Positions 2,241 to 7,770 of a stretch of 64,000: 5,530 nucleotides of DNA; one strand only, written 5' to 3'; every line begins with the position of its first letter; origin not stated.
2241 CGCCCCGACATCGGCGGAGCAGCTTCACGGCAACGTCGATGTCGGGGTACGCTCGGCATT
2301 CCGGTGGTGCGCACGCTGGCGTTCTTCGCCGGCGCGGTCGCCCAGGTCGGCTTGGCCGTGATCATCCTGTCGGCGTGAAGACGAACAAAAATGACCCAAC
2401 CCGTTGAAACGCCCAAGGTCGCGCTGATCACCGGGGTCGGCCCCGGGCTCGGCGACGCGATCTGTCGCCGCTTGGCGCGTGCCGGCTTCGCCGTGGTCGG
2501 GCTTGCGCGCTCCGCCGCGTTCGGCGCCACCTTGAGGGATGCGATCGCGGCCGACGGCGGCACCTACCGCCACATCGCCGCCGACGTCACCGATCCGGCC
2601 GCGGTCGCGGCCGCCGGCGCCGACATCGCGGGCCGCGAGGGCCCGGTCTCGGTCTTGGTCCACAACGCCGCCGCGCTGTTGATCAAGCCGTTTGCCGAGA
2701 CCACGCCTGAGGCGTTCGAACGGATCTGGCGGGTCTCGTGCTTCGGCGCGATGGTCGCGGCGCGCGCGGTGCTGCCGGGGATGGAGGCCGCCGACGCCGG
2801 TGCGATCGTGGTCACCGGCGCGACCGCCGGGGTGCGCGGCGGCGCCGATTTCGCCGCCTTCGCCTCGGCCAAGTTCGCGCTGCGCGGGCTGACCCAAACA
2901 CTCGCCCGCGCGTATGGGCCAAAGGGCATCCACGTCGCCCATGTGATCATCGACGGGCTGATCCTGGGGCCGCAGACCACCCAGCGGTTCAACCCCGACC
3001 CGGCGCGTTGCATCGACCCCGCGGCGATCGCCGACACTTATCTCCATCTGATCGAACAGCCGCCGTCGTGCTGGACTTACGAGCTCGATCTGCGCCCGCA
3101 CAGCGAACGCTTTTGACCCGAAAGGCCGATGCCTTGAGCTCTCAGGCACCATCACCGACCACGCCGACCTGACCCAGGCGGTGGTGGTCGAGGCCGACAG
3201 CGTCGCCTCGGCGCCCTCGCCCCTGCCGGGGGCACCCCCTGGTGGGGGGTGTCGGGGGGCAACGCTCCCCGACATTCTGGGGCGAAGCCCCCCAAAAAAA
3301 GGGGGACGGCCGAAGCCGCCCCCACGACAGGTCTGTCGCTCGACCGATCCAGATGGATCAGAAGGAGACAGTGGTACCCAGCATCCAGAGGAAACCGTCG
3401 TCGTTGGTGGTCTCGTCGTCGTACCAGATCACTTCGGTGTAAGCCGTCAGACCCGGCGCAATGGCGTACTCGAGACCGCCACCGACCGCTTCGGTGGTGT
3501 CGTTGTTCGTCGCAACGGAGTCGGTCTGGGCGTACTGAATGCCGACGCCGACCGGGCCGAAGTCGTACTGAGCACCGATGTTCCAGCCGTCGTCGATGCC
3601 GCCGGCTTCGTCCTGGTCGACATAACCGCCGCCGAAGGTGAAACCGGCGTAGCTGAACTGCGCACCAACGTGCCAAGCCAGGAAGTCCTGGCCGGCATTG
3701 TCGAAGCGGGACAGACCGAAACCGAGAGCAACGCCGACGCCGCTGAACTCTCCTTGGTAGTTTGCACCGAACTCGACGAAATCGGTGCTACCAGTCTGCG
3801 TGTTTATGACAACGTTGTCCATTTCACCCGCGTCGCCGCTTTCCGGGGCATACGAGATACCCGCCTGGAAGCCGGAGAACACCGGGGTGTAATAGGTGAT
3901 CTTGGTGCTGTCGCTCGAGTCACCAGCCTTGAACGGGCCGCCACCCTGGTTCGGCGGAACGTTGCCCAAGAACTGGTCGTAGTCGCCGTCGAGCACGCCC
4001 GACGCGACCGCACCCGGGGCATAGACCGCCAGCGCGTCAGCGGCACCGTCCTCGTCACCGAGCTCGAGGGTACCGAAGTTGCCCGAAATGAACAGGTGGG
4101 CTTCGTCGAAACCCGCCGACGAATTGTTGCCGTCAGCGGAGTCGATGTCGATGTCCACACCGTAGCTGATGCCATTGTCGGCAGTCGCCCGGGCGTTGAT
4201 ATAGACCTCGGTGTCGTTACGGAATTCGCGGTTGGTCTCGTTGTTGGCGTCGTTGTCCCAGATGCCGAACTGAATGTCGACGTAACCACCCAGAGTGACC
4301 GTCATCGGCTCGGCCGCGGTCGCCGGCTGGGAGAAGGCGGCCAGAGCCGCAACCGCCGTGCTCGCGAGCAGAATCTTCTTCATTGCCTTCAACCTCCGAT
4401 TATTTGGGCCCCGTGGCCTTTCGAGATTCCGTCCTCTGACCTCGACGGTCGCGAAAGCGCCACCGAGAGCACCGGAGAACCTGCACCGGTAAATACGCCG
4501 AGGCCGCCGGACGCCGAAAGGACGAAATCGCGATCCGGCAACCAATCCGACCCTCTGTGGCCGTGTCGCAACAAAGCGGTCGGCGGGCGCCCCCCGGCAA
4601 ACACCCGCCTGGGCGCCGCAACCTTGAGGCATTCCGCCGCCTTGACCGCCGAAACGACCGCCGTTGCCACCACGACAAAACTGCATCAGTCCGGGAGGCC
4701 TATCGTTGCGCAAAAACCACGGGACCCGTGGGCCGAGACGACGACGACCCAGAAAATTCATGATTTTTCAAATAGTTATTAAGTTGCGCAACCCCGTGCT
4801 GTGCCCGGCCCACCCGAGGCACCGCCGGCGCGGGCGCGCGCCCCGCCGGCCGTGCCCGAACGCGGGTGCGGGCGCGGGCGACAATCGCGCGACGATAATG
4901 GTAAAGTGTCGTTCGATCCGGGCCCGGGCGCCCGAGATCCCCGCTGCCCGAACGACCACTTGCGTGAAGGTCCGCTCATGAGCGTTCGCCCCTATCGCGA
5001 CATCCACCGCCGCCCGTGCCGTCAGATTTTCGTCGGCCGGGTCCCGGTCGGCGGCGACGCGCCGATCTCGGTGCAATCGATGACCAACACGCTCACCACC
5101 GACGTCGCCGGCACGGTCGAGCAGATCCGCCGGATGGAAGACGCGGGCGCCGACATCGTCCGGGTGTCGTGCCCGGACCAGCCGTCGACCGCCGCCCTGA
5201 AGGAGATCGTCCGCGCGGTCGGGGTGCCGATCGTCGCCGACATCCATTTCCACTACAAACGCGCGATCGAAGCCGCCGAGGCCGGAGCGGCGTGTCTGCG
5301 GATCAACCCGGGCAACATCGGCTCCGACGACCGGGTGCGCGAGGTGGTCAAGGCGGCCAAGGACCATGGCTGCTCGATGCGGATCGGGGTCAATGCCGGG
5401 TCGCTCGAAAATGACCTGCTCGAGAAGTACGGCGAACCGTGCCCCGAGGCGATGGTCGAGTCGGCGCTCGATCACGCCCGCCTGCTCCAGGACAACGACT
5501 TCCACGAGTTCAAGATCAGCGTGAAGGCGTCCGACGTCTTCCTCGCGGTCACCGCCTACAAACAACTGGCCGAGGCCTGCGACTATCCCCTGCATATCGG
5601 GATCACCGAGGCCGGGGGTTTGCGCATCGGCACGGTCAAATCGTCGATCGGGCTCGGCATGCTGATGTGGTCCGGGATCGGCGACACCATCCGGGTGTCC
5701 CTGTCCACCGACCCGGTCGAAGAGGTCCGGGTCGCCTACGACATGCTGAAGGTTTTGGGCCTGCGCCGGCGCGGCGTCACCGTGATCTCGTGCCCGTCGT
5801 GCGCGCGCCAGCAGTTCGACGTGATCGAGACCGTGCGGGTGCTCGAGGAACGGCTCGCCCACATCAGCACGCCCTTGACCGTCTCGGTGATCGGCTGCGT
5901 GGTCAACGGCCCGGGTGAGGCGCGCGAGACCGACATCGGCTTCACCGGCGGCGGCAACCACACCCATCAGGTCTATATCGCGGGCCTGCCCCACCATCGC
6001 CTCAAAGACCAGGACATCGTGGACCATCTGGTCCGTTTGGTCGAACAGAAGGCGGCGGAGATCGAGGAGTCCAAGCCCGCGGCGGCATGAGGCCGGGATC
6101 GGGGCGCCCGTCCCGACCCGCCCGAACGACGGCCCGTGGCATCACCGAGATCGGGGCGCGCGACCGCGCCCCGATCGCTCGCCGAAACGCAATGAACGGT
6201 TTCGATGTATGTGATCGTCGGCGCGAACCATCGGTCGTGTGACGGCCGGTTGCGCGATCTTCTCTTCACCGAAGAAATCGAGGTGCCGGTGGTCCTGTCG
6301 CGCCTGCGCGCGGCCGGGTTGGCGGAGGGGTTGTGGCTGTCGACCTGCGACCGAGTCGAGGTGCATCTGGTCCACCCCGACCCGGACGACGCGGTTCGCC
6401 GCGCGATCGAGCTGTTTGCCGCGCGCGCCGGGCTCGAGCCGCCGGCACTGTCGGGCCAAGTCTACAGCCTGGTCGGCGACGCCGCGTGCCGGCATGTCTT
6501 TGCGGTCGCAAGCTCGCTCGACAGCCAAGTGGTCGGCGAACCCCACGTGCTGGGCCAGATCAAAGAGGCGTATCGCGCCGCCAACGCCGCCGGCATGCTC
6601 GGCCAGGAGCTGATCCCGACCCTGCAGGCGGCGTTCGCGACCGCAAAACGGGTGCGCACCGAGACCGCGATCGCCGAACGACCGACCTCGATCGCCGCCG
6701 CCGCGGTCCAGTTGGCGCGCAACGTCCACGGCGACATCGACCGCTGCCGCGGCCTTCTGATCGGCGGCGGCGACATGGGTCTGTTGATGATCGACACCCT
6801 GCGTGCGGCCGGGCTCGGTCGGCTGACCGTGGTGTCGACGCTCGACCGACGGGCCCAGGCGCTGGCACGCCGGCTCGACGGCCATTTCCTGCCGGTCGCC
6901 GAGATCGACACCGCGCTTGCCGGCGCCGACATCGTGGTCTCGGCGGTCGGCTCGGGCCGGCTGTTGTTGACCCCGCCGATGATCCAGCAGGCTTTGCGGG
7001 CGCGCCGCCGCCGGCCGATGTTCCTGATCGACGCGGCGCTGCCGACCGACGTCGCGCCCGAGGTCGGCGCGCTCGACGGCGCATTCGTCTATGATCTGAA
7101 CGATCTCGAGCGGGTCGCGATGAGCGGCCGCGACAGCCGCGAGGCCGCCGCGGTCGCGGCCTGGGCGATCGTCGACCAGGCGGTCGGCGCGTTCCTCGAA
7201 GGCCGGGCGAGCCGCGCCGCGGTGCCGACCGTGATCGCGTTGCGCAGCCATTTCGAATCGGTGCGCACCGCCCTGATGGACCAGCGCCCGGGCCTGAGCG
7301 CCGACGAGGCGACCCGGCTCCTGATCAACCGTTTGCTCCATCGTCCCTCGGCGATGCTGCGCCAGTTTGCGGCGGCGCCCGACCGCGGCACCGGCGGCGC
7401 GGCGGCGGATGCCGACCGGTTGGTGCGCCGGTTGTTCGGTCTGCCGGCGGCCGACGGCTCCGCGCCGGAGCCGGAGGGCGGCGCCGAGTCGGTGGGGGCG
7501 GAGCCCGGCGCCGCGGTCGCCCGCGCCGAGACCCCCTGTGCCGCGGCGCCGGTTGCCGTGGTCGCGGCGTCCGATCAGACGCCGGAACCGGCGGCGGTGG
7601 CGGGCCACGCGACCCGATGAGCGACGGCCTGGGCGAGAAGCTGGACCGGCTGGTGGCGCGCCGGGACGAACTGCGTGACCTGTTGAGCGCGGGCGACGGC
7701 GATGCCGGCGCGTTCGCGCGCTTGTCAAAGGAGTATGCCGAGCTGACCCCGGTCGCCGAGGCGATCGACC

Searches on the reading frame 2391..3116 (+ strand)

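Call 18: search_protein_families(library=pfam, proteins=[window:2391-3116:+], max_evalue=0.001)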
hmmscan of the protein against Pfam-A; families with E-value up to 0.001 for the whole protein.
window:2391-3116:+ (241 aa): 4 families
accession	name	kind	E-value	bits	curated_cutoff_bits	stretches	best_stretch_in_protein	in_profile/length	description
PF00106.31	adh_short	-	2.1e-39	135.5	26.6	1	9-185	1-177/195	short chain dehydrogenase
PF13561.12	adh_short_C2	-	5e-30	105.3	27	1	16-191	2-176/236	Enoyl-(Acyl carrier protein) reductase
PF08659.16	KR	-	1.8e-11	44.7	22.6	1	11-173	3-165/180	KR domain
PF01370.27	Epimerase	-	0.00055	19.9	20.9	0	11-78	1-62/240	NAD dependent epimerase/dehydratase family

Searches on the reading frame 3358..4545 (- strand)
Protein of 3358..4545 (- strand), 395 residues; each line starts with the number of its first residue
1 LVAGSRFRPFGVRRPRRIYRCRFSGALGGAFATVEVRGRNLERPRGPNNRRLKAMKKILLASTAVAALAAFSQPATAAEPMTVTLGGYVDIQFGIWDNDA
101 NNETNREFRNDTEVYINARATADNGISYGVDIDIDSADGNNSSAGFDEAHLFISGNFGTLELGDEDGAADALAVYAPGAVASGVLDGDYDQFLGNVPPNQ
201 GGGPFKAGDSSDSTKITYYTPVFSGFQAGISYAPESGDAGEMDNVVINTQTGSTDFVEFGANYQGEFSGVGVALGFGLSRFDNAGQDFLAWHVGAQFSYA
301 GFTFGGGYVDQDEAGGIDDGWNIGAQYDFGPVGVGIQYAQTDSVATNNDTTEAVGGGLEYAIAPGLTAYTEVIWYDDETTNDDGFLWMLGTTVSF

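Call 18: search_protein_families(library=pfam, proteins=[window:3358-4545:-], max_evalue=0.001)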
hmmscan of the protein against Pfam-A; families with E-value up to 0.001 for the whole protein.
window:3358-4545:- (395 aa): 3 families
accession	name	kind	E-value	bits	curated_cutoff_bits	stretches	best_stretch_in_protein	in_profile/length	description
PF13609.12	Porin_4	-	3.5e-50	172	27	1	64-378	1-308/310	Gram-negative porin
PF00267.27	Porin_1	-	6e-05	23.1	23.7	1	213-346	123-238/337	Gram-negative porin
PF07437.17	YfaZ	-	0.00047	20.3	23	1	283-375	27-120/180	YfaZ precursor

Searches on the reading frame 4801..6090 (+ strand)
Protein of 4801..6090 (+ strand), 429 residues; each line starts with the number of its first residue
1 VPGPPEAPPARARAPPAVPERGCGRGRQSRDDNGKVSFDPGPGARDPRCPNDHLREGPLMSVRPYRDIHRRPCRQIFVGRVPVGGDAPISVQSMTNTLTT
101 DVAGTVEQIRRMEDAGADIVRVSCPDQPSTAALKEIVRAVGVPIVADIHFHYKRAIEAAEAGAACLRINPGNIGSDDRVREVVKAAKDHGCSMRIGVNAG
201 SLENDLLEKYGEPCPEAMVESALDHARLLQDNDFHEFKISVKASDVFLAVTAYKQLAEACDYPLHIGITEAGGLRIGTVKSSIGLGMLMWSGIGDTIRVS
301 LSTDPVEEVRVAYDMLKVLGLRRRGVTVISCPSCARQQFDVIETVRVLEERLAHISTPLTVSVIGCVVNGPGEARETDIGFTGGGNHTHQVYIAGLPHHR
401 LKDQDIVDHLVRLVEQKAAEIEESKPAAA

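Call 18: search_protein_families(library=pfam, proteins=[window:4801-6090:+], max_evalue=0.001)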
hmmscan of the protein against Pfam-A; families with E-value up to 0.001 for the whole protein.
window:4801-6090:+ (429 aa): 1 family
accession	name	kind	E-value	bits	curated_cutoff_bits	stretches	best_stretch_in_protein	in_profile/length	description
PF04551.19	GcpE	-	7e-144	479.5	32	1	74-415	2-342/343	GcpE protein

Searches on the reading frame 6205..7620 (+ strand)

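Call 18: search_protein_families(library=pfam, proteins=[window:6205-7620:+], max_evalue=0.001)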
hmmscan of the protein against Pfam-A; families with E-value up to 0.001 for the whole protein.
window:6205-7620:+ (471 aa): 4 families
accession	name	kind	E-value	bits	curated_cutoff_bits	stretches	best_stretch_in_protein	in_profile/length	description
PF05201.20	GlutR_N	-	3.5e-36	124.7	27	1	5-154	1-151/151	Glutamyl-tRNAGlu reductase, N-terminal domain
PF01488.26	Shikimate_DH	-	1.5e-26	93.5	24.3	1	169-304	1-138/138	Shikimate / quinate 5-dehydrogenase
PF00745.25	GlutR_dimer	-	1.1e-10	42.2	22.9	1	319-413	2-99/99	Glutamyl-tRNAGlu reductase, dimerisation domain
PF16912.11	Glu_dehyd_C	-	8.3e-05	22.6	34.9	1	158-254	7-113/211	Glucose dehydrogenase C-terminus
